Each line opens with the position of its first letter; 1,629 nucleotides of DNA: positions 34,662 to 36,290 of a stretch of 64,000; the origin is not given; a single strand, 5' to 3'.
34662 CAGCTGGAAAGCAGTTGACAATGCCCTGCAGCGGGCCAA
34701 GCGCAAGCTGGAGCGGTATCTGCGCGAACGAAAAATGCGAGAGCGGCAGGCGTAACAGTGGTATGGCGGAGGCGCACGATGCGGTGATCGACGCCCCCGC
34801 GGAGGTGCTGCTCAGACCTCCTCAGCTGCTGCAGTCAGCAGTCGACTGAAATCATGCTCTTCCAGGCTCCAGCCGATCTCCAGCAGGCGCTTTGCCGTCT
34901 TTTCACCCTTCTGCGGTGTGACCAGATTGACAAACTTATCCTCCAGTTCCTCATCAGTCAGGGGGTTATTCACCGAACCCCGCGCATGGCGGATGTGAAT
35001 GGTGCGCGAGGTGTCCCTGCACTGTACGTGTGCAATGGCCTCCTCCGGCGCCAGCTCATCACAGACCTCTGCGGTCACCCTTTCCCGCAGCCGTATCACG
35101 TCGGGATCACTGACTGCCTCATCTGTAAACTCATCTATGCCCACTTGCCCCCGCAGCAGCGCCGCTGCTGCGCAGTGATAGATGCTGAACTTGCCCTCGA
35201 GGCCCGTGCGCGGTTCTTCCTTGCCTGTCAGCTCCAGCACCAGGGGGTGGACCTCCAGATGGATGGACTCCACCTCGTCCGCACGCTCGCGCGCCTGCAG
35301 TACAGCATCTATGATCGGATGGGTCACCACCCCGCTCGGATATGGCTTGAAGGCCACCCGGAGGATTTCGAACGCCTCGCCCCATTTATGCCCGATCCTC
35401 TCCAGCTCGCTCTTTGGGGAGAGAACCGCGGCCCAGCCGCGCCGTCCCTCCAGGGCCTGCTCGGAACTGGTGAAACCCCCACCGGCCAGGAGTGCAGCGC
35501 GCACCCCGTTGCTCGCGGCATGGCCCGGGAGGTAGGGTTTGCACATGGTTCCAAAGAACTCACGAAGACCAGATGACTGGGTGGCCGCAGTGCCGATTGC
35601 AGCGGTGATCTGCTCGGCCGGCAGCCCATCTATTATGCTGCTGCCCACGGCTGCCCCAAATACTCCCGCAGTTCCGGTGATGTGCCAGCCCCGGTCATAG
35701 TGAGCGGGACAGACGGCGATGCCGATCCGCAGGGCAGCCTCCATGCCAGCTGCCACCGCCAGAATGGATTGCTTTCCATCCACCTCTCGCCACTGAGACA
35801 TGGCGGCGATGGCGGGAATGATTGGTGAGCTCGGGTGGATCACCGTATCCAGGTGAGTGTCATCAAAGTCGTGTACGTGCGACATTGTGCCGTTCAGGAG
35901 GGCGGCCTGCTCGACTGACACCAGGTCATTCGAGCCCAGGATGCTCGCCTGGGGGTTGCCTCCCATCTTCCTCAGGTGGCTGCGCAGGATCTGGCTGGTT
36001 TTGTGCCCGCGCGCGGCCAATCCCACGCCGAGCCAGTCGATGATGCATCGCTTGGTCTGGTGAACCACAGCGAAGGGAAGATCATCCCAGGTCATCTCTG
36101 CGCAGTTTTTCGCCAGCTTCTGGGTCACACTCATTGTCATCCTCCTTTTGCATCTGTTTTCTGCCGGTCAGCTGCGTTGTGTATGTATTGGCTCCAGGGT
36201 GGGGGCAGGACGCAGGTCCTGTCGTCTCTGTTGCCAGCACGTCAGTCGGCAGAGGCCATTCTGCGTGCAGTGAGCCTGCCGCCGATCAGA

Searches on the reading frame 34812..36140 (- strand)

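Call 68: search_protein_families(library=pfam, proteins=[window:34812-36140:-], max_evalue=0.00001)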
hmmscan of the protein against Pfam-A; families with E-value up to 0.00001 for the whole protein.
window:34812-36140:- (442 aa): 2 families
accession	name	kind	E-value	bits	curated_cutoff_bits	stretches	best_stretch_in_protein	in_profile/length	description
PF03972.19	MmgE_PrpD_N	-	2.4e-72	243.6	32.1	1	7-247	1-242/244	MmgE/PrpD N-terminal domain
PF19305.4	MmgE_PrpD_C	-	5.2e-36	124.5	32.1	1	267-427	1-172/173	MmgE/PrpD C-terminal domain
